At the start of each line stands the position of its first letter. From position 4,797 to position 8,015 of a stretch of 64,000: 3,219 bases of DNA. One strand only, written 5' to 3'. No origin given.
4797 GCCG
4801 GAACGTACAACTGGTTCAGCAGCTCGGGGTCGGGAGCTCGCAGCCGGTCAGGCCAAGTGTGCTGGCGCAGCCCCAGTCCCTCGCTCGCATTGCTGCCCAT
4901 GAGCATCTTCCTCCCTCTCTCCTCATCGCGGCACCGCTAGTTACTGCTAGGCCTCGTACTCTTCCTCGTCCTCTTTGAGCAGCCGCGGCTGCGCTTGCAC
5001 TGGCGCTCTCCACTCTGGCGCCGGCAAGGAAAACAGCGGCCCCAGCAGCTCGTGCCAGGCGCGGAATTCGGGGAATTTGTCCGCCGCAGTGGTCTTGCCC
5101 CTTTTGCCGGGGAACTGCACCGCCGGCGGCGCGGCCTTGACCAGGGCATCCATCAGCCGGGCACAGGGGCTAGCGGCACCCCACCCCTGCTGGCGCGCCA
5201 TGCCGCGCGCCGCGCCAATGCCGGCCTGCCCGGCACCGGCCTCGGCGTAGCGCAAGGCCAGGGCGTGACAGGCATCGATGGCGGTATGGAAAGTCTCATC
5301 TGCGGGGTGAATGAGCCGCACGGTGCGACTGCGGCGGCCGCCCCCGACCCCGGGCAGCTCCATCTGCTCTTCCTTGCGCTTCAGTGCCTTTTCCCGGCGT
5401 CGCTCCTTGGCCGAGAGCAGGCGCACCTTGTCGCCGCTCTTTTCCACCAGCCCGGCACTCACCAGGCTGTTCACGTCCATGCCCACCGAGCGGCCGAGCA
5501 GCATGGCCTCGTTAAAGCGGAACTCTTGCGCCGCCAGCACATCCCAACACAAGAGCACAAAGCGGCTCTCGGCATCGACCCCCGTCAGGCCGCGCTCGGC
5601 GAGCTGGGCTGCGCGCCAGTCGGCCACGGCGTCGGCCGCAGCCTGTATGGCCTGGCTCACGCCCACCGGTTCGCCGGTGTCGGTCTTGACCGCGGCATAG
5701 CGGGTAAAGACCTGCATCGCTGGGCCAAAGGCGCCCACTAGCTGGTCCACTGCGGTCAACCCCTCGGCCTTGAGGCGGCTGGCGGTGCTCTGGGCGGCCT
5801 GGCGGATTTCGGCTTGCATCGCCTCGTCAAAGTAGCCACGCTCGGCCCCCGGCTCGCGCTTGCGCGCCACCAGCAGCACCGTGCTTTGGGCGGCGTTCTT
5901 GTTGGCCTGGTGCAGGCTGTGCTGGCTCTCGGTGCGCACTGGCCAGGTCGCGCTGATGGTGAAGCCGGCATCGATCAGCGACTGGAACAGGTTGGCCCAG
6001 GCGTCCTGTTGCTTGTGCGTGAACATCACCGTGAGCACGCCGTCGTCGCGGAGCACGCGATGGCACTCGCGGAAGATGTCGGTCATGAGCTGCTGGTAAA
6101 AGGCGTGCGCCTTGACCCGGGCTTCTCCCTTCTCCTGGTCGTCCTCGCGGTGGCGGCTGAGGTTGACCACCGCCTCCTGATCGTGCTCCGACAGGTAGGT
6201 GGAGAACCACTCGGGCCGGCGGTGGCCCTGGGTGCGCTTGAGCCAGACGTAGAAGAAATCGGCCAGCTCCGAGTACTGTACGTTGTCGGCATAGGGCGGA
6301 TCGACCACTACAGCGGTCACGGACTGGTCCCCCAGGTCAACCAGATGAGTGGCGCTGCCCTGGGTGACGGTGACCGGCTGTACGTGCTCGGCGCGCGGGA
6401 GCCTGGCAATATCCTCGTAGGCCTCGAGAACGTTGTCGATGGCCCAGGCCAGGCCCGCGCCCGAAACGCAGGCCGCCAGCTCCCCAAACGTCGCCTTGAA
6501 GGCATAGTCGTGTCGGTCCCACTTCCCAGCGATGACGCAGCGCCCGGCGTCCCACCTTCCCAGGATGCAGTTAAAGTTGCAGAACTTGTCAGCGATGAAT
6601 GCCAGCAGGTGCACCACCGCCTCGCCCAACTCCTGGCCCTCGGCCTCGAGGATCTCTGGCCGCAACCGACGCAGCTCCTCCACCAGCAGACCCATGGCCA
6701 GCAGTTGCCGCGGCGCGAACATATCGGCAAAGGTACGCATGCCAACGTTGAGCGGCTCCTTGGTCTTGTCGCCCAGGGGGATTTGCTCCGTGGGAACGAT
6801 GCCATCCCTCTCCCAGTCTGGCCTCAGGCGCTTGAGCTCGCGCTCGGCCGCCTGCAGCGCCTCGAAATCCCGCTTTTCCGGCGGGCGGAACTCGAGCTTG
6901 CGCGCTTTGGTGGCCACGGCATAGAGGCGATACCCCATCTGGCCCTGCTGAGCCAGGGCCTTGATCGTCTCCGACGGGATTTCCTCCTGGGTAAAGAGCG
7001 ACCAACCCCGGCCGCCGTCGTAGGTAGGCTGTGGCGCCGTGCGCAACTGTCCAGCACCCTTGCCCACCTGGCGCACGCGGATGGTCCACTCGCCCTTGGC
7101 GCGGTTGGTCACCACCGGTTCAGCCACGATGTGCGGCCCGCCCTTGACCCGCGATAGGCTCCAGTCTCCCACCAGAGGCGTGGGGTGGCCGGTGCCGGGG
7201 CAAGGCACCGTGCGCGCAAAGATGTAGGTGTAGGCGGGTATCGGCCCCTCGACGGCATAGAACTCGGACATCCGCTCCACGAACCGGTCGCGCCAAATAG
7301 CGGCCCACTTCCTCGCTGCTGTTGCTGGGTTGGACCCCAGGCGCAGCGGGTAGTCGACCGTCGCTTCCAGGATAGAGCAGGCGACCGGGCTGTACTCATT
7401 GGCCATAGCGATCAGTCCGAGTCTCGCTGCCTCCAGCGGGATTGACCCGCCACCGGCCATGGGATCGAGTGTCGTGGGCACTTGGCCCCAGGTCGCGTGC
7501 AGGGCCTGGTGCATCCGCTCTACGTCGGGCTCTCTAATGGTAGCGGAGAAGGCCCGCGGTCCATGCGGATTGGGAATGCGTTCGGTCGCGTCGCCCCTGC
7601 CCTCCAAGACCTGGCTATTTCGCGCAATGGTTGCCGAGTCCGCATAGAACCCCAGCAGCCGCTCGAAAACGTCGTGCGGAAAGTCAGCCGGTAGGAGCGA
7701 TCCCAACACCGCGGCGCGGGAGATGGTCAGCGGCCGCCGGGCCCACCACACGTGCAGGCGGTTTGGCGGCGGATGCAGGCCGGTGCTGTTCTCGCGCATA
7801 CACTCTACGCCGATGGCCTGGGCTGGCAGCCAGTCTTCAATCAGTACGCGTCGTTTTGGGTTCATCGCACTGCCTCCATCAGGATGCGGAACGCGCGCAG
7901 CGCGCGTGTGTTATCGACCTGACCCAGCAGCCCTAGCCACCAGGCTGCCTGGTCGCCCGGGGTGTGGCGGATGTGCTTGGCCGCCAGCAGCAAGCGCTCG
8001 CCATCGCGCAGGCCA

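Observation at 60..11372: Translationally coupled operon of DUF499 ATPase, small ORF, DUF1156 N6-adenine methylase, PLD+SNF2 helicase and DUF3427: a BREX/DISARM-like methylation-based defence module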

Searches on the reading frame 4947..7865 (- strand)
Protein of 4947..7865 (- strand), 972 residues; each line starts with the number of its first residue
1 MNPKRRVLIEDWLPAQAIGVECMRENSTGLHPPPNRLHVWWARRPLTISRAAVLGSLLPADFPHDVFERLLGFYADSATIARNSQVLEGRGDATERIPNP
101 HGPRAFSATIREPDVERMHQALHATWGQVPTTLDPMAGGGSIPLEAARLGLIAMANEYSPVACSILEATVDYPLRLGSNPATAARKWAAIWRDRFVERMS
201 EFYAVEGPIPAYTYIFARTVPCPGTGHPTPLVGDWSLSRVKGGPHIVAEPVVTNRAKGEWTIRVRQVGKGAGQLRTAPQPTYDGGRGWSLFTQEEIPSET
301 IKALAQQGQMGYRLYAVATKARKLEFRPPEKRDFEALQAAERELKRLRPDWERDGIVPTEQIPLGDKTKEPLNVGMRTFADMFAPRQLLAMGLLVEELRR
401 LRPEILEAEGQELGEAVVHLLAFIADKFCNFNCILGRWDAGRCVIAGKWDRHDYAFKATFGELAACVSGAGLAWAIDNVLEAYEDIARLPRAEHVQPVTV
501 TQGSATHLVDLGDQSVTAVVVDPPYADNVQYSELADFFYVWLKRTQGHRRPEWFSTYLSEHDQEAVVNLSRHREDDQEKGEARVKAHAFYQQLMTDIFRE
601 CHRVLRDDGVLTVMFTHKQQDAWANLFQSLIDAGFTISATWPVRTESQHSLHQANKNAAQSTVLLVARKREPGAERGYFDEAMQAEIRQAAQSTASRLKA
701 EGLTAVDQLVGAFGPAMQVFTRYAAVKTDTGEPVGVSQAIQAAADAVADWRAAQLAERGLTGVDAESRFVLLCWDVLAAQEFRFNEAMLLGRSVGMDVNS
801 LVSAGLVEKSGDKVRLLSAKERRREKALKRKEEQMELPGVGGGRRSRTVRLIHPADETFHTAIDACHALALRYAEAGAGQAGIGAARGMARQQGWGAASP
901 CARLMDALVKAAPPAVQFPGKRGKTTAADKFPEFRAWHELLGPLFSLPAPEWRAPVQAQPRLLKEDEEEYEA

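Call 3: search_protein_families(library=pfam, proteins=[window:4947-7865:-], max_evalue=0.01)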
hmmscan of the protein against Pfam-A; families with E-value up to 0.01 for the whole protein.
window:4947-7865:- (972 aa): 4 families
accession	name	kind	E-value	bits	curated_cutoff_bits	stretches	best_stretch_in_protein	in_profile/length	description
PF06634.17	DUF1156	-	2.6e-18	66.4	24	1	12-60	1-49/73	Protein of unknown function (DUF1156)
PF01170.24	UPF0020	-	1.1e-06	28.9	22.3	0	126-158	26-58/197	RMKL-like, methyltransferase domain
PF01555.25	N6_N4_Mtase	-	9.5e-06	26.2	26.7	1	517-688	2-123/221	DNA methylase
PF03602.21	Cons_hypoth95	-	0.0064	16.6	24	0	113-169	23-83/182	Conserved hypothetical protein 95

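Call 4: search_protein_families(library=padloc, proteins=[window:4947-7865:-], max_evalue=0.01)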
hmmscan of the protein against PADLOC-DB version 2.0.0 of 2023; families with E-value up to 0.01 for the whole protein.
window:4947-7865:- (972 aa): 17 families
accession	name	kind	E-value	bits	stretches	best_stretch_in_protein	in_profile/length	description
PDLC00661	HmaB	-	1.9e-81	272.3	3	213-825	270-878/973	DNA-adenine methylase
PDLC00660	HmaB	-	2.4e-79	265.3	3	213-825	269-872/967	DNA-adenine methylase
PDLC02189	DUF1156_MTase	-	1.6e-46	157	3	320-695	382-702/944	-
PDLC03352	MTase_II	-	1.1e-43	147.3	3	323-545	361-595/1023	Type II methyltransferase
PDLC03233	MTase_II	-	4.2e-36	122.7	1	122-671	115-645/731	Type II methyltransferase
PDLC03314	MTase_II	-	4.7e-28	95.8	3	517-695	548-702/944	Type II methyltransferase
PDLC02541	PglX|PglXI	-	5e-18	62.6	1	352-675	352-628/919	PglXI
PDLC03312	MTase_II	-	5e-13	45.7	1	491-642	1106-1235/1344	Type II methyltransferase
PDLC03346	MTase_II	-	5.4e-10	35.6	1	513-676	605-743/1068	Type II methyltransferase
PDLC04134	mad2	-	1.8e-05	21.8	1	467-623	313-406/492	mads_2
PDLC03367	MTase_II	-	0.00019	17.9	0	519-636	349-443/633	Type II methyltransferase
PDLC03353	MTase_II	-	0.00095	16.8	1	498-616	10-81/260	Type II methyltransferase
PDLC03325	MTase_II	-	0.0012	15.7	0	499-541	276-317/426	Type II methyltransferase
PDLC03299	MTase_II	-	0.0014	16.2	0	584-619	56-91/296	Type II methyltransferase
PDLC03319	MTase_II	-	0.0017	15.2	0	509-546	285-322/503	Type II methyltransferase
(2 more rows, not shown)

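Call 6: search_protein_families(library=ncbifam, proteins=[window:4947-7865:-], max_evalue=0.01)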
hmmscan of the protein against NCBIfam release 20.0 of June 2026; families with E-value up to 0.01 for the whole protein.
window:4947-7865:- (972 aa): 2 families
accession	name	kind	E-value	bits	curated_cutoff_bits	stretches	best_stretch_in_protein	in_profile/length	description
NF042963.1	DUF1156_antiphage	equivalog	6.1e-63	213.3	1000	3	319-727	402-768/960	anti-phage-associated DUF1156 domain-containing protein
TIGR01177.1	TIGR01177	hypoth_equivalog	2.3e-05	23.9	316.55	0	586-644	265-318/330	TIGR01177 family methyltransferase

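Call 61: search_dna_similar(query=window:4947-7865:-, collection=plasmids, mode=protein, max_rows=12)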
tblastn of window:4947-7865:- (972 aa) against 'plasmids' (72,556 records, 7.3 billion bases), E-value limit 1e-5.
Records with a match: 220; places in all: 251; records where one place covers at least 80% of the query: 95.
Best place of each record, by identity: <60% 220.
By first word of the organism name: Klebsiella 28; Rhodococcus 22; Thermus 16; Acinetobacter 7; Nostoc 6; Leptolyngbya 6; Haloarcula 5; Halobacterium 5; Streptomyces 5; Aminobacter 4; and 75 more.
By predicted mobility (MOB-suite, as given by PLSDB): non-mobilizable 123; conjugative 67; mobilizable 30.
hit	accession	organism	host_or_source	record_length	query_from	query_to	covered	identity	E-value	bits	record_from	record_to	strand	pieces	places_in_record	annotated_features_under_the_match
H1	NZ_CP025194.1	Roseomonas mucosa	Homo sapiens,clinical, human skin, ...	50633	6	963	99%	56.2%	0e+0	921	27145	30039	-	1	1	DUF1156 domain-containing protein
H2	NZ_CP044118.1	Roseomonas mucosa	Homo sapiens,clinical isolate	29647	258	963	73%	56.0%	0e+0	634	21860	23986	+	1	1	DUF1156 domain-containing protein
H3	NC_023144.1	Rhodococcus pyridinivorans SB3094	-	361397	2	818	84%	37.8%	3e-147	492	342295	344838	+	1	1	DUF1156 domain-containing protein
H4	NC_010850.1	Rhodococcus sp. NS1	-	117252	2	817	84%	37.5%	6e-138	464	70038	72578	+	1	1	DUF1156 domain-containing protein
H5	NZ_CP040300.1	Nostoc sp. TCL26-01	Leiosporoceros dussii,pure culture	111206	6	816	83%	34.1%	2e-126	431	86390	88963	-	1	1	DUF1156 domain-containing protein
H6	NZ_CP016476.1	Picosynechococcus sp. PCC 7003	cell culture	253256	3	873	90%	31.6%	4e-106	371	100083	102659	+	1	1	DUF1156 domain-containing protein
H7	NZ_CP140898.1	Sinorhizobium medicae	Medicago lupulina,whole organism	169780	8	816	83%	33.9%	2e-119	410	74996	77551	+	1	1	DUF1156 domain-containing protein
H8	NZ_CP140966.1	Sinorhizobium medicae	Medicago lupulina,whole organism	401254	8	816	83%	33.9%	2e-119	410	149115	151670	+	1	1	DUF1156 domain-containing protein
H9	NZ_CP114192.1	Aminobacter sp. NyZ550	-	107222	8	816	83%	33.9%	1e-118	408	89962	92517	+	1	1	DUF1156 domain-containing protein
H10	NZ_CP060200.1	Aminobacter sp. MDW-2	cell culture,soil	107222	8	816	83%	33.9%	1e-118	408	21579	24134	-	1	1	DUF1156 domain-containing protein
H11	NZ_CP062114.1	Aminobacter sp. SR38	bacterial pure culture,soil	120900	8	816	83%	33.9%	1e-118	408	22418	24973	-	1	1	DUF1156 domain-containing protein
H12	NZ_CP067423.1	Skermanella sp. TT6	Homo sapiens,single cell,skin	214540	8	816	83%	33.9%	1e-118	408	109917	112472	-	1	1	DUF1156 domain-containing protein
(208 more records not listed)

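Call 62: get_annotated_region(hit=H1, flank=8000)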
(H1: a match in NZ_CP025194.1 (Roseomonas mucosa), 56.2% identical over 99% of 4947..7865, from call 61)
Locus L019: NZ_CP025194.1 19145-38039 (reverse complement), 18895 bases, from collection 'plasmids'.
description: Roseomonas mucosa strain AD1 plasmid unnamed6, complete sequence
organism: Roseomonas mucosa (NCBI taxid 207340)
taxonomy: Bacteria; Pseudomonadota; Alphaproteobacteria; Rhodospirillales; Acetobacteraceae; Roseomonas; Roseomonas mucosa
host: -; source: Homo sapiens,clinical, human skin, atopic dermatitis; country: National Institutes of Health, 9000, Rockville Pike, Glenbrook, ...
typing (MOB-suite, as given by PLSDB): non-mobilizable
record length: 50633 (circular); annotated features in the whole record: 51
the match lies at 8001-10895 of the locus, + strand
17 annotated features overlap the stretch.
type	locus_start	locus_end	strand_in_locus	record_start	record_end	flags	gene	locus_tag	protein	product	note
CDS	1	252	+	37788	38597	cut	istB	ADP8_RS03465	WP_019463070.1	IS21-like element helper ATPase IstB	-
CDS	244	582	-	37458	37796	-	-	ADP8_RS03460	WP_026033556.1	hypothetical protein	-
CDS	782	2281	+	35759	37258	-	istA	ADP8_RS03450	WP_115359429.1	IS21 family transposase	-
CDS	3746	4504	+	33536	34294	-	-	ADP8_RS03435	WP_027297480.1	HNH endonuclease signature motif containing protein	-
CDS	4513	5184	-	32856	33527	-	-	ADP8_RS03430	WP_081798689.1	hypothetical protein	-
CDS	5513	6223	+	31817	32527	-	-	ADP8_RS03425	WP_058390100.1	IS6 family transposase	-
CDS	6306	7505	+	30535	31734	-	-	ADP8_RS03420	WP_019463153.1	hypothetical protein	-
CDS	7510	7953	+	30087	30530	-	-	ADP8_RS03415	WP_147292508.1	hypothetical protein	-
CDS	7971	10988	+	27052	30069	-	-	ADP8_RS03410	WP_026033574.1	DUF1156 domain-containing protein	-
CDS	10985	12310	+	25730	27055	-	-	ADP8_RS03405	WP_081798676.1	MBL fold metallo-hydrolase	-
CDS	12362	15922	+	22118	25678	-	-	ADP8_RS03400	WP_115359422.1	helicase-related protein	-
CDS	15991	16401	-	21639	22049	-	-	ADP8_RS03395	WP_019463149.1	type II toxin-antitoxin system VapC family toxin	-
CDS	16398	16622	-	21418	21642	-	vapB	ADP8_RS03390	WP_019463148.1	type II toxin-antitoxin system VapB family antitoxin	-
CDS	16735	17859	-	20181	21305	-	-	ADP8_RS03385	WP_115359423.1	site-specific integrase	GO:0015074 - DNA integration [Evidence IEA]; GO:0006310 - DNA recombination [Evidence IEA]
CDS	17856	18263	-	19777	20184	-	-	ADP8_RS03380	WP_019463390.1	PIN domain-containing protein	-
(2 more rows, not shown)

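Call 63: get_annotated_region(hit=H3, flank=7000)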
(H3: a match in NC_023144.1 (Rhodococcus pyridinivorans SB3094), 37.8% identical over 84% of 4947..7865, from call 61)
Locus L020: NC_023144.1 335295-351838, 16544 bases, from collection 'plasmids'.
description: Rhodococcus pyridinivorans SB3094 plasmid unnamed, complete sequence
organism: Rhodococcus pyridinivorans SB3094 (NCBI taxid 1435356)
taxonomy: Bacteria; Actinomycetota; Actinomycetes; Mycobacteriales; Nocardiaceae; Rhodococcus; Rhodococcus pyridinivorans; Rhodococcus pyridinivorans SB3094
host: -; source: -; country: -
typing (MOB-suite, as given by PLSDB): non-mobilizable
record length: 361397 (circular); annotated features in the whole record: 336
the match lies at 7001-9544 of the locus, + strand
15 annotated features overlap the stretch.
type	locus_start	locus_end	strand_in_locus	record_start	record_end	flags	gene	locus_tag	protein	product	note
CDS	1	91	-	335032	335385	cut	-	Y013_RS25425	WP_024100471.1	hypothetical protein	-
CDS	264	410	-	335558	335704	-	-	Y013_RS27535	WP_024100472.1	hypothetical protein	-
CDS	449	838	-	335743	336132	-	-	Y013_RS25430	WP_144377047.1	hypothetical protein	-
CDS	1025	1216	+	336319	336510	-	-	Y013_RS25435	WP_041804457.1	hypothetical protein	-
CDS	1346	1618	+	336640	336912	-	-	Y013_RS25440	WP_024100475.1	hypothetical protein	-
CDS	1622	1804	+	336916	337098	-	-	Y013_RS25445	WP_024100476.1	hypothetical protein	-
CDS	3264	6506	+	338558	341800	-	-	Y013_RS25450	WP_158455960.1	DUF499 domain-containing protein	-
CDS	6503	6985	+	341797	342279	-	-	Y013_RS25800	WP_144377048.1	hypothetical protein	-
CDS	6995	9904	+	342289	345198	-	-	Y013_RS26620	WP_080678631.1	DUF1156 domain-containing protein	-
CDS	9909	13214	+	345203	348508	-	-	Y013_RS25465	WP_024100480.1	SNF2-related protein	-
CDS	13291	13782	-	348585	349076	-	-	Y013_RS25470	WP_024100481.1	hypothetical protein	-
CDS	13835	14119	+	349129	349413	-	-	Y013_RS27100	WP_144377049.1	hypothetical protein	-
CDS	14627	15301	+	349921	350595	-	-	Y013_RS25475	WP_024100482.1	NYN domain-containing protein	-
CDS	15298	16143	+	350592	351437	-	-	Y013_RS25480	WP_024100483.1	hypothetical protein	-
CDS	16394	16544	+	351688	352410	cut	-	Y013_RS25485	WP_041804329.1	hypothetical protein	-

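Call 64: search_dna_similar(query=window:4947-7865:-, collection=plasmids, mode=protein, max_rows=40, rows=spread)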
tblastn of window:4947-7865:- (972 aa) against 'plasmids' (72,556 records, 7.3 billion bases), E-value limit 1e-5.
Records with a match: 220; places in all: 251; records where one place covers at least 80% of the query: 95.
Best place of each record, by identity: <60% 220.
By first word of the organism name: Klebsiella 28; Rhodococcus 22; Thermus 16; Acinetobacter 7; Nostoc 6; Leptolyngbya 6; Haloarcula 5; Halobacterium 5; Streptomyces 5; Aminobacter 4; and 75 more.
By predicted mobility (MOB-suite, as given by PLSDB): non-mobilizable 123; conjugative 67; mobilizable 30.
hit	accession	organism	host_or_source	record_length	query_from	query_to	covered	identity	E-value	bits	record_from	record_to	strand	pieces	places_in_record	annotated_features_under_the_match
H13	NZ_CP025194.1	Roseomonas mucosa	Homo sapiens,clinical, human skin, ...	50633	6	963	99%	56.2%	0e+0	921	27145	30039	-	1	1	DUF1156 domain-containing protein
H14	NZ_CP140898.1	Sinorhizobium medicae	Medicago lupulina,whole organism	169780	8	816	83%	33.9%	2e-119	410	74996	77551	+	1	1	DUF1156 domain-containing protein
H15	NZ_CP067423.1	Skermanella sp. TT6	Homo sapiens,single cell,skin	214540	8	816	83%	33.9%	1e-118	408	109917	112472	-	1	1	DUF1156 domain-containing protein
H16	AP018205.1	Leptolyngbya boryana NIES-2135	-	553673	1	818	84%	32.6%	3e-108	377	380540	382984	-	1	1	hypothetical protein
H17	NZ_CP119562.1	Haloarcula halophila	cell culture,sediment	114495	9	868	88%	29.9%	2e-98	348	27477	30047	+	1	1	DUF1156 domain-containing protein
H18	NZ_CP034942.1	Halorubrum ezzemoulense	Cell Culture,Hypersaline Lake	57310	9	873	89%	29.4%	1e-83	304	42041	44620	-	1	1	DUF1156 domain-containing protein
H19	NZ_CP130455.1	Candidatus Fervidibacter sacchari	hot spring sediment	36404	4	817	84%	30.4%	4e-84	305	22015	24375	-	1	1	DUF1156 domain-containing protein | rmuC: DNA recombination protein RmuC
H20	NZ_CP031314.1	Halobellus limi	Cell culture,Taibei marine solar ...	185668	5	812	83%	29.1%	2e-80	294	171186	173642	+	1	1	DUF1156 domain-containing protein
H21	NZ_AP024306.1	Thermus thermophilus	-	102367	3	817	84%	28.5%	4e-65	248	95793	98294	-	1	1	DUF1156 domain-containing protein | Fic family protein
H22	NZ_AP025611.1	Thermus thermophilus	-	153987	3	817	84%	28.3%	3e-65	248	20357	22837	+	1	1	DUF1156 domain-containing protein | Fic family protein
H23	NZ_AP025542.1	Thermus thermophilus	-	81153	3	817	84%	28.1%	3e-61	236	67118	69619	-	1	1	DUF1156 domain-containing protein | Fic family protein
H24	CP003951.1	Rhodococcus opacus PD630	-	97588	1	818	84%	27.8%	1e-32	233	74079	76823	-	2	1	hypothetical protein (x2)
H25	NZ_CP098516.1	Haloplanus sp. GDY1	cell culture,salt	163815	5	812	83%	27.9%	2e-74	276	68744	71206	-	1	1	DUF1156 domain-containing protein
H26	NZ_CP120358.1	Rhodococcus rhodochrous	single cell,petroleum contaminated soil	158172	5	818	84%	27.4%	2e-55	218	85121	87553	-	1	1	DUF1156 domain-containing protein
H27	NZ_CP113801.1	Rhodococcus pyridinivorans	sediment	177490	5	818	84%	27.1%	4e-52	207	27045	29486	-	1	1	DUF1156 domain-containing protein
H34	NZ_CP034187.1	Deinococcus psychrotolerans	whole organism,R2A medium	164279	74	700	65%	25.4%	2e-29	135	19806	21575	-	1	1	anti-phage-associated DUF1156 domain-containing protein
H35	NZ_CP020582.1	Acinetobacter baumannii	Homo sapiens,sputum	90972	8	726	61%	25.6%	9e-16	170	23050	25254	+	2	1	anti-phage-associated DUF1156 domain-containing protein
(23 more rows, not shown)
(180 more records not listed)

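Call 65: get_annotated_region(hit=H35, flank=7000)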
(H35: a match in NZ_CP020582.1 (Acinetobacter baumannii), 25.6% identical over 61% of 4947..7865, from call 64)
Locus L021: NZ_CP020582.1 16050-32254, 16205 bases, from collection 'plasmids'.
description: Acinetobacter baumannii strain JBA13 plasmid pJBA13_1, complete sequence
organism: Acinetobacter baumannii (NCBI taxid 470)
taxonomy: Bacteria; Pseudomonadota; Gammaproteobacteria; Moraxellales; Moraxellaceae; Acinetobacter; Acinetobacter baumannii
host: -; source: Homo sapiens,sputum; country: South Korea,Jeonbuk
typing (MOB-suite, as given by PLSDB): conjugative; replicon rep_cluster_734; relaxase MOBF; mating-pair formation MPF_F
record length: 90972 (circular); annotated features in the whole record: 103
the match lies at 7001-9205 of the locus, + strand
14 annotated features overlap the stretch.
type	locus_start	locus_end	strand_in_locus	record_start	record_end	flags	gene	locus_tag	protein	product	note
CDS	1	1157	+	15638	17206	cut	-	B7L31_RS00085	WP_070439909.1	Tn7-like element transposition protein TnsE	-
CDS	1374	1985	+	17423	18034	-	-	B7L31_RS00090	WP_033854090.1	hypothetical protein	-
CDS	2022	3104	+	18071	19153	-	-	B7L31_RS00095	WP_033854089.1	XRE family transcriptional regulator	-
CDS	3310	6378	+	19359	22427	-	-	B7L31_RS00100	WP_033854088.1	anti-phage-associated DUF499 domain-containing protein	GO:0051607 - defense response to virus [Evidence IEA]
CDS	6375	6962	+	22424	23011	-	-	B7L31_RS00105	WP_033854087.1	anti-phage-associated DUF3780 domain-containing protein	GO:0051607 - defense response to virus [Evidence IEA]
CDS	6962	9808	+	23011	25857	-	-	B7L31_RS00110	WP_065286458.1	anti-phage-associated DUF1156 domain-containing protein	GO:0051607 - defense response to virus [Evidence IEA]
CDS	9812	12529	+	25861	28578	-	-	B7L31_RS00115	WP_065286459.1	phospholipase D-like domain-containing anti-phage protein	GO:0051607 - defense response to virus [Evidence IEA]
CDS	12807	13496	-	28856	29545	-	-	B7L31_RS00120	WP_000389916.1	DUF2786 domain-containing protein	-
CDS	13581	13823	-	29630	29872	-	-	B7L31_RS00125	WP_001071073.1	hypothetical protein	-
CDS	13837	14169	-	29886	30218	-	-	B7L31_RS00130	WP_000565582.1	hypothetical protein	-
CDS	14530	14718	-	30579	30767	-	-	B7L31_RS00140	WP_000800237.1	hypothetical protein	-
CDS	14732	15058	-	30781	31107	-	-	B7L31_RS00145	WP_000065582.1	H-NS histone family protein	-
CDS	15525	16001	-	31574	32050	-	-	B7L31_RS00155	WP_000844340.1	thermonuclease family protein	-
CDS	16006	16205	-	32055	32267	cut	-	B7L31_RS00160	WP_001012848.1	hypothetical protein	-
